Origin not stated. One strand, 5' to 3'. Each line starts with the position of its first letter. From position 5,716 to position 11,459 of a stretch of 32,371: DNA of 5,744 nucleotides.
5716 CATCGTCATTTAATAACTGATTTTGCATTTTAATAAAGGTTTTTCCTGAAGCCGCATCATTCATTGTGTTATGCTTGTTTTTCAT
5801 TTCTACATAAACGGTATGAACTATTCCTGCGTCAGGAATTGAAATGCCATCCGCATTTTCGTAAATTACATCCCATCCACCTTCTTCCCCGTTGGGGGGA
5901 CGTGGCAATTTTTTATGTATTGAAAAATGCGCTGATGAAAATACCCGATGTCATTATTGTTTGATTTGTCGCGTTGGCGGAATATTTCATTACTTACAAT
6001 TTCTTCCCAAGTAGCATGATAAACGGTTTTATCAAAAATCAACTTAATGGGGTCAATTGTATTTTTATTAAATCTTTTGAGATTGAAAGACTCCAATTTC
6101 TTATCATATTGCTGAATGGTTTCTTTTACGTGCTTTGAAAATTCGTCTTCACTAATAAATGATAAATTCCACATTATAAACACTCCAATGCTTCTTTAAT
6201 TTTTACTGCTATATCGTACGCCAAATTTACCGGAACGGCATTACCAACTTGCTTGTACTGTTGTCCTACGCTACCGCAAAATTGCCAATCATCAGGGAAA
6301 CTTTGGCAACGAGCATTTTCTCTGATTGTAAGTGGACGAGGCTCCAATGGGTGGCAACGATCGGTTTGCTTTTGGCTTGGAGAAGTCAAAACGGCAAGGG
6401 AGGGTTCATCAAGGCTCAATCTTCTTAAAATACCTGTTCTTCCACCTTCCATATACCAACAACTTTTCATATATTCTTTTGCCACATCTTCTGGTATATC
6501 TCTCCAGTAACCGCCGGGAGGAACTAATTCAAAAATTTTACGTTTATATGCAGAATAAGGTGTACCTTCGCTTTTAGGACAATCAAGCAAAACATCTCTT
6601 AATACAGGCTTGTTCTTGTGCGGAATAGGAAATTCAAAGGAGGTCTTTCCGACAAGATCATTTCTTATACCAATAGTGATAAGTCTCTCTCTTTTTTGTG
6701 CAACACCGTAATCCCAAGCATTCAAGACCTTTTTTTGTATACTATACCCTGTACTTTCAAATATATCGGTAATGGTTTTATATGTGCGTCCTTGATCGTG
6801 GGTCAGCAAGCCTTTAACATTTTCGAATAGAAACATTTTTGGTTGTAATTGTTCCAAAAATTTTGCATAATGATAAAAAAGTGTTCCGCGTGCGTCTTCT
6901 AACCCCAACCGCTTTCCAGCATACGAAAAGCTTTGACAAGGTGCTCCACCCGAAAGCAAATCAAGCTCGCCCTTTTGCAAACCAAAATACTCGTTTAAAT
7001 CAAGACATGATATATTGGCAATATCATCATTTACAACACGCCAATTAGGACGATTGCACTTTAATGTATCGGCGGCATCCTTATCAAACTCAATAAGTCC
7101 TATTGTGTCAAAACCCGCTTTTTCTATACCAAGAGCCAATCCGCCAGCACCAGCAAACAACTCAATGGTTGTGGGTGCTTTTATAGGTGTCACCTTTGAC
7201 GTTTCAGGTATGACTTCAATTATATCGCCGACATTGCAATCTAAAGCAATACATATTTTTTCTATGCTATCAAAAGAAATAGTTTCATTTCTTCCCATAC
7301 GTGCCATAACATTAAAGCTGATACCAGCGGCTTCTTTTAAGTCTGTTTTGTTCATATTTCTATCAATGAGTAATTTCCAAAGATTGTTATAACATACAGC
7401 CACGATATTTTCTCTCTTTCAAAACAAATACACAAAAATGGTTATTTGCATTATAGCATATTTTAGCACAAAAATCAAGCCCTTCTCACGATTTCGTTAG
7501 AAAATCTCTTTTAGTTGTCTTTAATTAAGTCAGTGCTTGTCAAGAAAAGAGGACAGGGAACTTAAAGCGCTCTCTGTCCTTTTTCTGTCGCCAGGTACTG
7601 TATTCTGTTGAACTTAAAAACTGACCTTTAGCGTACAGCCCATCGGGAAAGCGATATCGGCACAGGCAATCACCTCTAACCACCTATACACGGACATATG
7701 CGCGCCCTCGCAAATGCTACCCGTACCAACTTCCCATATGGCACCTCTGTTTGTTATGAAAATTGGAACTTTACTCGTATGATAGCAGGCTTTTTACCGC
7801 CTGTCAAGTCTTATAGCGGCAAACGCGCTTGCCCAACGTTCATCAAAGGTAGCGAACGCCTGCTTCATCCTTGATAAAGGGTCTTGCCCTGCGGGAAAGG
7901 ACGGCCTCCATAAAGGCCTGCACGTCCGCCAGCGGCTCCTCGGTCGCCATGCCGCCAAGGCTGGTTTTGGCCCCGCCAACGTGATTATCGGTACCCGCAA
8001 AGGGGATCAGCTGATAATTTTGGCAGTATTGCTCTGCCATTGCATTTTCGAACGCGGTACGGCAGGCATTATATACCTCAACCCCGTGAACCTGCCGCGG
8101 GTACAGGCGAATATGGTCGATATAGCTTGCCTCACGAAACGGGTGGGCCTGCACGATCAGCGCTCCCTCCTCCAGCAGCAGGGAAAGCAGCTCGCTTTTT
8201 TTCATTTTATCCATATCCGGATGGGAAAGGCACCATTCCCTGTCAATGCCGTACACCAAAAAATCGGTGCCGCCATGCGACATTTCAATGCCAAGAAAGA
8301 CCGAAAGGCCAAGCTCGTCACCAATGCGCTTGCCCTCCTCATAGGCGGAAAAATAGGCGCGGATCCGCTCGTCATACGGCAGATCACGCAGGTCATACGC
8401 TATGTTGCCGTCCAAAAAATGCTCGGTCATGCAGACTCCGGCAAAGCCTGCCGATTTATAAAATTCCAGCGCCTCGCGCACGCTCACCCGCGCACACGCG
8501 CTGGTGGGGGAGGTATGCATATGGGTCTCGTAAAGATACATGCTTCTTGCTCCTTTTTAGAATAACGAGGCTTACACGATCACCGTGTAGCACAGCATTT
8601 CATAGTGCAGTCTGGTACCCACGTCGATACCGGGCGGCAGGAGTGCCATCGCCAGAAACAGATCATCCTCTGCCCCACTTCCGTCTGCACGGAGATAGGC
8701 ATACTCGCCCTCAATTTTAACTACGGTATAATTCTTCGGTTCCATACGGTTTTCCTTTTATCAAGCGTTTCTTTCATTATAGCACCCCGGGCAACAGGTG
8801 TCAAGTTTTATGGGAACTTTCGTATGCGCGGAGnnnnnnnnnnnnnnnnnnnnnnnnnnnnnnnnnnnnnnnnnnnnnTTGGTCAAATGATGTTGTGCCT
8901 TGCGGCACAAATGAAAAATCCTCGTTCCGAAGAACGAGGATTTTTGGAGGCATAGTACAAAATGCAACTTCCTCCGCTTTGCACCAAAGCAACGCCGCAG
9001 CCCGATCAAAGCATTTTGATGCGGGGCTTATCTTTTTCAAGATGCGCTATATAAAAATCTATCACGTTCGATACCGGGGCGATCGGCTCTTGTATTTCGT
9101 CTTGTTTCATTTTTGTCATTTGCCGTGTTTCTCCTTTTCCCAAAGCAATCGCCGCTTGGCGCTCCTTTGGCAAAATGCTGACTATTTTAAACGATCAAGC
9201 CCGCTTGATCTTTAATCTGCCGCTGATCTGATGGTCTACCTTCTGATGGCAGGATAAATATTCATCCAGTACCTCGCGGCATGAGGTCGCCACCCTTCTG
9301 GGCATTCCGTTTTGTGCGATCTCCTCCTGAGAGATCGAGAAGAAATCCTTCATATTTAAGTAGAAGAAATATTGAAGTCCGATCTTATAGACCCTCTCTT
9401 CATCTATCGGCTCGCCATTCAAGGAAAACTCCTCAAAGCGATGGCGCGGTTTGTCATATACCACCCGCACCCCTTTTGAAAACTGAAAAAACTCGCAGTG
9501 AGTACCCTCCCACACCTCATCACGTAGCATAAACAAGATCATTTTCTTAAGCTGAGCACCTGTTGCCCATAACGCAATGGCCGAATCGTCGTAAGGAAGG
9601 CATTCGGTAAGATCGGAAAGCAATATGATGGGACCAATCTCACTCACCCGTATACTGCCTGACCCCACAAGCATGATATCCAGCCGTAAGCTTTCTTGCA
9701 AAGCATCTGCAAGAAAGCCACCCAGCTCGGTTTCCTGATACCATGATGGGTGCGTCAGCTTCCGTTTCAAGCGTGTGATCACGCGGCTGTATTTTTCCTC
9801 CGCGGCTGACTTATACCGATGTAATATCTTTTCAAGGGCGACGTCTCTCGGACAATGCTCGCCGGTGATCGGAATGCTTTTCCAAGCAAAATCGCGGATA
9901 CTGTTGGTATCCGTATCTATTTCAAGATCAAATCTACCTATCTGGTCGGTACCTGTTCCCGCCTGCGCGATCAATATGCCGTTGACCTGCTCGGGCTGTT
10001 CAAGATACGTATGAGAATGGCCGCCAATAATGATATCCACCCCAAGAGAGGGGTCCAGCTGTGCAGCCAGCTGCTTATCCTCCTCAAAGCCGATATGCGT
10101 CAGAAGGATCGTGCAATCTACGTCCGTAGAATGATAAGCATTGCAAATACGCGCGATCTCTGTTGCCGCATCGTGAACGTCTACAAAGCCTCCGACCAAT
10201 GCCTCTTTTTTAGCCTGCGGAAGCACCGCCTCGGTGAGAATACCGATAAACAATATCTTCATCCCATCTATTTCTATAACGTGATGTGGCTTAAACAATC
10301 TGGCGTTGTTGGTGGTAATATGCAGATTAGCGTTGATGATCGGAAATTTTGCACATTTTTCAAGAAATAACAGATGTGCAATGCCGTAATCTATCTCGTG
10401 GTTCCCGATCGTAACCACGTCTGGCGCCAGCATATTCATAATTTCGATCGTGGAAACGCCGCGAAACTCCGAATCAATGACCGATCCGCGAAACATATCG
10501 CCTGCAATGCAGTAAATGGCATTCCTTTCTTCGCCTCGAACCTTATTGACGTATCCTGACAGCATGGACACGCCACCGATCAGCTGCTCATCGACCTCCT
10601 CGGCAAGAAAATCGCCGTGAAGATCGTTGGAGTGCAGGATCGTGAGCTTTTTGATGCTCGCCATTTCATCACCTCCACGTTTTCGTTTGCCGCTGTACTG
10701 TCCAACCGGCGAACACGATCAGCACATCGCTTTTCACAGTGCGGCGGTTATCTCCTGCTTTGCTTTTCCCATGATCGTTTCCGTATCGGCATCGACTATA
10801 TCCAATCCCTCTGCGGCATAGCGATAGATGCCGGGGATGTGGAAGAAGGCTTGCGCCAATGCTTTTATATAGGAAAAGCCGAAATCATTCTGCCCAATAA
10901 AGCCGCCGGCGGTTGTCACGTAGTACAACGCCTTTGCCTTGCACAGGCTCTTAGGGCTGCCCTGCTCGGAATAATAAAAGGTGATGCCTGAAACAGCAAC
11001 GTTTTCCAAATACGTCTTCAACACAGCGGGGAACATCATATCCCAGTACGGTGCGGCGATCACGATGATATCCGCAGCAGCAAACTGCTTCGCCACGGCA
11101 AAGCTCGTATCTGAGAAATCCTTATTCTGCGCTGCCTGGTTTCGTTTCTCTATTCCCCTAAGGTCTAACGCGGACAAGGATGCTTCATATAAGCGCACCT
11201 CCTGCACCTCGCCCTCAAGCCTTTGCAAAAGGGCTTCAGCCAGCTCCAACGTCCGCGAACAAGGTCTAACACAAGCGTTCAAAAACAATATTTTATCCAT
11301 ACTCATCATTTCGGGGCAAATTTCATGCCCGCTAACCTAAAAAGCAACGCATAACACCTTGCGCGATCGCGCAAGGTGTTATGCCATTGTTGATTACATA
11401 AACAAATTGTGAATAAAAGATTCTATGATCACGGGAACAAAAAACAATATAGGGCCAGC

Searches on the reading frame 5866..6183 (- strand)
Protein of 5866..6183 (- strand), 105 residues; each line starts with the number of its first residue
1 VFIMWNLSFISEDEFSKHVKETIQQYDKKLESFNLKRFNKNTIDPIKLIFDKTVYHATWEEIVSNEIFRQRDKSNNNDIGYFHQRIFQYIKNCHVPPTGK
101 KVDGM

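Call 79: search_protein_families(library=pfam, proteins=[window:5866-6183:-], max_evalue=0.001)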
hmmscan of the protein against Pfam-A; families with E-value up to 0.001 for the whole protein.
window:5866-6183:- (105 aa): 1 family
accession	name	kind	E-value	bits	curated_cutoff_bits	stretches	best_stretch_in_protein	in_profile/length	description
PF09553.16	RE_Eco47II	-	4e-40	138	25.9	1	7-101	1-95/202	Eco47II restriction endonuclease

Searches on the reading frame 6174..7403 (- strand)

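Call 11: search_protein_families(library=pfam, proteins=[window:6174-7403:-], max_evalue=0.001)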
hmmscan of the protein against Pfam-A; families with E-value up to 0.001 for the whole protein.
window:6174-7403:- (409 aa): 2 families
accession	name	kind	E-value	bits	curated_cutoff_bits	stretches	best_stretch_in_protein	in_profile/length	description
PF00145.23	DNA_methylase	-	4.1e-83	279.9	22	1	78-403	2-323/324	C-5 cytosine-specific DNA methylase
PF13443.12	HTH_26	-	1.4e-18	67.4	22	1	7-67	1-63/63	Cro/C1-type HTH DNA-binding domain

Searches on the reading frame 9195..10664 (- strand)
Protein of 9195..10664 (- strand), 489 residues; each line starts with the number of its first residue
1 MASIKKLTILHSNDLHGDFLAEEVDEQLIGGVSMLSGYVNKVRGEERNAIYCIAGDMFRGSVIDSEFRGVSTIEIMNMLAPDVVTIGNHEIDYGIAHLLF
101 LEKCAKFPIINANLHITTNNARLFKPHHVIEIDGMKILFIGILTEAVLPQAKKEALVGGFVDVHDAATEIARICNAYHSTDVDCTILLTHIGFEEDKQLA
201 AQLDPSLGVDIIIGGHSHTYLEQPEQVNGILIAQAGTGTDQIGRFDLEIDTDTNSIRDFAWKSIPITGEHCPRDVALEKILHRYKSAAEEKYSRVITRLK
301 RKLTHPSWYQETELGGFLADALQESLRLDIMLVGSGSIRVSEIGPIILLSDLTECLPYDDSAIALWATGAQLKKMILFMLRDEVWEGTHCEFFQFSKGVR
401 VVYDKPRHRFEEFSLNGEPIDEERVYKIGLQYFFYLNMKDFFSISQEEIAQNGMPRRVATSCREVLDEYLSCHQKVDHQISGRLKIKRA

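Call 11: search_protein_families(library=pfam, proteins=[window:9195-10664:-], max_evalue=0.001)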
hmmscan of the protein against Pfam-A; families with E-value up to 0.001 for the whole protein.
window:9195-10664:- (489 aa): 2 families
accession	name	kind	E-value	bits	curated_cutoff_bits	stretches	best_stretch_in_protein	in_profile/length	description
PF02872.23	5_nucleotid_C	-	8.3e-16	58.9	23.6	1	304-433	13-145/158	5'-nucleotidase, C-terminal domain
PF00149.33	Metallophos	-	2.3e-10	41.7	21.5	1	8-220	2-191/191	Calcineurin-like phosphoesterase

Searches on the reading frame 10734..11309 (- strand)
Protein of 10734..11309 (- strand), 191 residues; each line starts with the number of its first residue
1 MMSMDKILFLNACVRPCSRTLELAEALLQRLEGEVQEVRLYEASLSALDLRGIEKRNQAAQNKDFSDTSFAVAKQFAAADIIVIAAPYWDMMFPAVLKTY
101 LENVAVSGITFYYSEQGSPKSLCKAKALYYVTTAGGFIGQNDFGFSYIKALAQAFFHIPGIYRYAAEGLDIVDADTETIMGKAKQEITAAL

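Call 11: search_protein_families(library=pfam, proteins=[window:10734-11309:-], max_evalue=0.001)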
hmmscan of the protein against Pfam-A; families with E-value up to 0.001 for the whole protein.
window:10734-11309:- (191 aa): 2 families
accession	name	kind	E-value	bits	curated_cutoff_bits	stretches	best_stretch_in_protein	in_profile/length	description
PF02525.22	Flavodoxin_2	-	8.6e-24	84.8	27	1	6-189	2-196/198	Flavodoxin-like fold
PF03358.20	FMN_red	-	2.9e-10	40.4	24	1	6-139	2-120/152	NADPH-dependent FMN reductase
